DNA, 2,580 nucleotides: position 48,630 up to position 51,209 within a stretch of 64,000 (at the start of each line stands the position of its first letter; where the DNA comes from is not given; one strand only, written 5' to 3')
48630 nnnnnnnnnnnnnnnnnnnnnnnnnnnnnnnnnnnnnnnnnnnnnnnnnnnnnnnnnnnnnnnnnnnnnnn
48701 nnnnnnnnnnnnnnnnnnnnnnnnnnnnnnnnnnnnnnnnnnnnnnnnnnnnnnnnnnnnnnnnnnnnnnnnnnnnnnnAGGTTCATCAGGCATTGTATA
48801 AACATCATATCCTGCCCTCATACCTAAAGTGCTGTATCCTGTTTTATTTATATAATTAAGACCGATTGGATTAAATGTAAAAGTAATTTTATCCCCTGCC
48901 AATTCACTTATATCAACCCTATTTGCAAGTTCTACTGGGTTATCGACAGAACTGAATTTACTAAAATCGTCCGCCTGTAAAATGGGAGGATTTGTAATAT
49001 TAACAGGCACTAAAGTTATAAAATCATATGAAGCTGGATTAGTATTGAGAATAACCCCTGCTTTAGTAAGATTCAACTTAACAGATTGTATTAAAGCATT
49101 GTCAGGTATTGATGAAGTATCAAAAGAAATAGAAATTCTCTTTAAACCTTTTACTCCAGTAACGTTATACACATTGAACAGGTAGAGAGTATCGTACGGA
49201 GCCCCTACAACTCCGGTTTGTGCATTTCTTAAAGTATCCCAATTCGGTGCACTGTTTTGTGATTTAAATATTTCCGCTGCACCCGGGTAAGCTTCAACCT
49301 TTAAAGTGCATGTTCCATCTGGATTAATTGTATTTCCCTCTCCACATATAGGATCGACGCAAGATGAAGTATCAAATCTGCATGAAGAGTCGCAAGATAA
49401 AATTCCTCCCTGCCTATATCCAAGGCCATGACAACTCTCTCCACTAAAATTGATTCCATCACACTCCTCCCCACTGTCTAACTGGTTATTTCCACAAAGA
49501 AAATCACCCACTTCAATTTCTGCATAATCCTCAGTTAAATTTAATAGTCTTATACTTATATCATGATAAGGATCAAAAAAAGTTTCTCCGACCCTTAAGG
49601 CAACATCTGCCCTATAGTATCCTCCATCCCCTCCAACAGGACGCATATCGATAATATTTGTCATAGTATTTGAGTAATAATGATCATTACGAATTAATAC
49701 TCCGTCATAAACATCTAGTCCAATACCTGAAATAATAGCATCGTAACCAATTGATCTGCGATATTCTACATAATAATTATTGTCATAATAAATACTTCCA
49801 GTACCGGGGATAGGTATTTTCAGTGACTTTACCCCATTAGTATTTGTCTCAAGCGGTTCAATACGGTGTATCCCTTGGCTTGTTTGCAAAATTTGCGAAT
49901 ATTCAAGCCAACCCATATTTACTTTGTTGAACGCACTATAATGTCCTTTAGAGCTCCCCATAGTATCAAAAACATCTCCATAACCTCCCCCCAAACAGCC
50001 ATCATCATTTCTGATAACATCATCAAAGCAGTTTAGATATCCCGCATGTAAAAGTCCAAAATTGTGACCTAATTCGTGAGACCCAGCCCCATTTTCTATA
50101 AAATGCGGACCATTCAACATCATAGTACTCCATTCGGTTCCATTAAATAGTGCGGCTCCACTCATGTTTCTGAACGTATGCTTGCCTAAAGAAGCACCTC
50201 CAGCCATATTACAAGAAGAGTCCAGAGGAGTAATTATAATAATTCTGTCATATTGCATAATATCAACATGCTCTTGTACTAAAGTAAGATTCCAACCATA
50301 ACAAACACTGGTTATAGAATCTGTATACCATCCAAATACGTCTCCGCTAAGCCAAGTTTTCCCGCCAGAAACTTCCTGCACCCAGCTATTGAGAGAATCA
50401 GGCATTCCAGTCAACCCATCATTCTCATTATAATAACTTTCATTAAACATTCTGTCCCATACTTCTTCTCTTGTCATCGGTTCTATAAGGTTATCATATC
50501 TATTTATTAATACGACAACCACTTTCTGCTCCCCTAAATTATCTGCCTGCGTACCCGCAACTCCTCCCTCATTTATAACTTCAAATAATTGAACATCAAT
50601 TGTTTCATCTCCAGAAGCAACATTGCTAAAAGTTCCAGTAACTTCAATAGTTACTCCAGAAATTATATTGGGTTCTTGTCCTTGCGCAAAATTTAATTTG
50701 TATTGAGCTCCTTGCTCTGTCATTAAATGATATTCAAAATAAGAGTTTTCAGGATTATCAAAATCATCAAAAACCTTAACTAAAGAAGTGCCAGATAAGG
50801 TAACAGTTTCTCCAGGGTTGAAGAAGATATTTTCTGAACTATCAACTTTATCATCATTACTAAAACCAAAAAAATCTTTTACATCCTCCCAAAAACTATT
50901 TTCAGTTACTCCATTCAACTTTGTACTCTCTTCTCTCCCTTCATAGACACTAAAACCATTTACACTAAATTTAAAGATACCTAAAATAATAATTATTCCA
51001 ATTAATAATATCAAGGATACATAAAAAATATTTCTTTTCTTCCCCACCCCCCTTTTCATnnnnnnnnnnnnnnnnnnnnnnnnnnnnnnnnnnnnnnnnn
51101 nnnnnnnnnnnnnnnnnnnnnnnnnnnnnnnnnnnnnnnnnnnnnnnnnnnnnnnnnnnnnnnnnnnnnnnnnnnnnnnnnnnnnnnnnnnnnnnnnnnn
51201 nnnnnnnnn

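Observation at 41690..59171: Tandem duplication of a three-gene module (adhesin - AAA+ ATPase - protease) with a 51-nt identical junction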

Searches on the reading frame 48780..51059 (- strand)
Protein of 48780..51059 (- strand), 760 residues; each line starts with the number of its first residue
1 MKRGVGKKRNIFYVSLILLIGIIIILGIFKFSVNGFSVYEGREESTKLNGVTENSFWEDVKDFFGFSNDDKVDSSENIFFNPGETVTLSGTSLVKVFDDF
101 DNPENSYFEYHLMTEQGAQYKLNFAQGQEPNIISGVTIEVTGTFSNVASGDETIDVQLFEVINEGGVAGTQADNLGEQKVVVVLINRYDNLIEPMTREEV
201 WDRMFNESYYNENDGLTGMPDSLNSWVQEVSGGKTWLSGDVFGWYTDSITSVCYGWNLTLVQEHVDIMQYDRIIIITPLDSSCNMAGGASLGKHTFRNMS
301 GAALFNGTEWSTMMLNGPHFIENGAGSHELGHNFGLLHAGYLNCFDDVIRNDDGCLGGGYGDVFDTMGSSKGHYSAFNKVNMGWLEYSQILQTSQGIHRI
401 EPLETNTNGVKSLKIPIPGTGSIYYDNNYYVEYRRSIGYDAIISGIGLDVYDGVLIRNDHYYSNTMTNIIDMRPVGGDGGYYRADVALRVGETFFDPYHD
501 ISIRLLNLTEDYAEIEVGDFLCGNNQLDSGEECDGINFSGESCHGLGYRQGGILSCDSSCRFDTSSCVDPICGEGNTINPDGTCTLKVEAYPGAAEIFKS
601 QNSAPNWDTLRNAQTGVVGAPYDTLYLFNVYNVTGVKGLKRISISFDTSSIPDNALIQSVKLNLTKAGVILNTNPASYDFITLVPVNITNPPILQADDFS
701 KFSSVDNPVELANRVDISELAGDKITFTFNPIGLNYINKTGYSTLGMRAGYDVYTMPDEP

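Call 39: find_homologous_proteins(query=window:48780-51059:-, max_evalue=1e-20)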
Query window:48780-51059:- (760 aa): 60 proteins with E <= 1e-20 among 8000 candidates.
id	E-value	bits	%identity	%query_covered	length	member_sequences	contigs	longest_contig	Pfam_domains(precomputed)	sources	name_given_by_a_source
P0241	1.2e-153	531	44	88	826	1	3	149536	PF13948.12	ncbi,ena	-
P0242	3.6e-120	421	38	88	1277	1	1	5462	PF13229.13,PF05048.20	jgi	-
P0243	1.4e-109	386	37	88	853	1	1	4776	PF13582.13,PF00404.25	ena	-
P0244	8.6e-79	284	32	88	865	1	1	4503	-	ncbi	ncbi:hypothetical protein ACFL0X_02500 [Nanoarchaeota archaeon]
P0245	1.2e-56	211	32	76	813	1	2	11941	PF13948.12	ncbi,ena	-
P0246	9.3e-56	208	33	61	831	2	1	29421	PF01839.30,PF25292.1,PF13517.13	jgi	-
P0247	4.8e-55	205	34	61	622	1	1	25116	PF19135.6,PF05548.18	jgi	-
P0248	1.3e-43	168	33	46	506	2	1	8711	-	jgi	jgi:M6 family metalloprotease-like protein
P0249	2.7e-43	167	31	58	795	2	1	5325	PF01839.30,PF25292.1,PF13517.13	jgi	-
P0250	2.7e-42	163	30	58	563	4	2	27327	-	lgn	-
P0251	3.5e-41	160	32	58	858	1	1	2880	PF05548.18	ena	-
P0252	1.4e-37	148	29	67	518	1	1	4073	-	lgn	-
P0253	9.2e-37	145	32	52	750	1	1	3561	PF17963.8,PF13688.13,PF17892.8,PF17803.8,PF05548.18,PF10633.16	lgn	-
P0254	5.4e-36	142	32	54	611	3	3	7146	-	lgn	-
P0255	1.1e-32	131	30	58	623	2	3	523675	-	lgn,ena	-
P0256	3.2e-31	127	32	55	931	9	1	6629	PF13688.13,PF17957.8,PF05548.18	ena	-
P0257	6.0e-31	126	28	57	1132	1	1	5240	PF13688.13,PF18998.7,PF05548.18,PF13574.13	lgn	-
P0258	1.3e-30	125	28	56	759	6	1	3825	PF02369.23,PF05548.18,PF01835.26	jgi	jgi:hypothetical protein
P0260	2.0e-28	117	30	53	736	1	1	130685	PF05548.18,PF10633.16,PF01835.26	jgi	jgi:hypothetical protein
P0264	3.2e-27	113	29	60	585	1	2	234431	PF00059.28,PF05548.18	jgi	jgi:hypothetical protein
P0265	9.7e-27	112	30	54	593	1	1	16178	PF13582.13,PF00059.28,PF05548.18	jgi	jgi:hypothetical protein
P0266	1.3e-26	111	29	55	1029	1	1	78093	PF05548.18,PF02368.25,PF10633.16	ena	-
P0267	1.4e-26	111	27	59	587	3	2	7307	PF00059.28,PF13688.13,PF05548.18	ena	-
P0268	2.1e-26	111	29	55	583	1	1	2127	PF00059.28,PF05548.18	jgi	jgi:hypothetical protein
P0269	7.0e-26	109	30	60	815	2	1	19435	PF13688.13,PF05548.18,PF10633.16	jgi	jgi:hypothetical protein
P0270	1.0e-25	108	30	55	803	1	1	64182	PF13688.13,PF05548.18,PF10633.16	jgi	jgi:hypothetical protein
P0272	2.7e-25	107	31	46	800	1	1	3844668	PF17963.8,PF17892.8,PF17803.8,PF05548.18,PF10633.16,PF22544.3,PF13583.12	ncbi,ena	-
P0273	3.3e-25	107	27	54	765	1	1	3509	PF13688.13,PF05548.18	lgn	-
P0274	4.2e-25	106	29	45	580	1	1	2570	PF13582.13,PF13688.13,PF05548.18,PF01835.26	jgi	jgi:hypothetical protein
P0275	4.6e-25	106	28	57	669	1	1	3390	PF13688.13,PF05548.18,PF10633.16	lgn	-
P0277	7.4e-25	106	30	47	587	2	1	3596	PF13582.13,PF00059.28,PF13688.13,PF05548.18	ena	-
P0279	2.6e-24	104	28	55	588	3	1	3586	PF00059.28,PF05548.18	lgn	-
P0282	7.3e-24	102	26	60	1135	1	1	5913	PF05548.18,PF02368.25,PF05345.19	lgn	-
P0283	8.2e-24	102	30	54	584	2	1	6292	PF13688.13,PF05548.18,PF10633.16,PF01835.26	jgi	jgi:hypothetical protein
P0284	1.1e-23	102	29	46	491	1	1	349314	PF17963.8,PF13688.13,PF17892.8,PF10462.16,PF17803.8,PF05548.18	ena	-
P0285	1.1e-23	102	28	54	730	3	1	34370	PF13688.13,PF05548.18,PF10633.16,PF13583.12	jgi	jgi:hypothetical protein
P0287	3.3e-23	100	28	53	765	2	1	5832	PF17963.8,PF17892.8,PF17803.8,PF05548.18,PF10633.16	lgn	-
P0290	5.6e-23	99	28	64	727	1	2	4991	PF17957.8,PF05548.18,PF10633.16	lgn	-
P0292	6.3e-23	99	29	50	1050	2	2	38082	PF17963.8,PF17892.8,PF17803.8,PF05548.18,PF19076.7,PF10633.16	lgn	-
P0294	1.8e-22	98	29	45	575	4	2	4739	PF13688.13,PF05548.18,PF10633.16,PF01835.26,PF13583.12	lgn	-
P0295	2.7e-22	97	28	55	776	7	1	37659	PF17963.8,PF17892.8,PF17803.8,PF05548.18,PF10633.16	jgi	jgi:hypothetical protein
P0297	9.6e-22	95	27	55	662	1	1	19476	PF13688.13,PF05548.18,PF13574.13,PF10633.16,PF01835.26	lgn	-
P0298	2.4e-21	94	28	55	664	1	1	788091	PF13688.13,PF05548.18,PF13574.13,PF10633.16,PF01835.26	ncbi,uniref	ncbi:MG2 domain-containing protein [Caldimonas sp. KR1-144]|uniref:MG2 domain-containing protein n=1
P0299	3.3e-21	94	29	56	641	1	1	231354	PF05548.18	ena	-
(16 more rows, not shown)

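Call 40: find_encoding_contigs(protein=P0241, flank=10000, max_places=3)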
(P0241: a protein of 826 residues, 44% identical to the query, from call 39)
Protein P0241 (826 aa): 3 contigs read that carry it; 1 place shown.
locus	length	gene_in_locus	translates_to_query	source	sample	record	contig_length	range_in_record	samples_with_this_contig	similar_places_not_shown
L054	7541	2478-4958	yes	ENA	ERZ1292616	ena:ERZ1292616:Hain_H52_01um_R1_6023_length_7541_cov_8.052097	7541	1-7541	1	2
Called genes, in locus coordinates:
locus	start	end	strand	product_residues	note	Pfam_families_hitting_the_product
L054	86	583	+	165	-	-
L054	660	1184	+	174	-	PF01909:NTP_transf_2, PF18765:Polbeta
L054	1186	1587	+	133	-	-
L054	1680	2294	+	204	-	PF02589:LUD_dom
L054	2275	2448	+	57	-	-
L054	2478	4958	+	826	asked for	PF13948:DUF4215 (weak)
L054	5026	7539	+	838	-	?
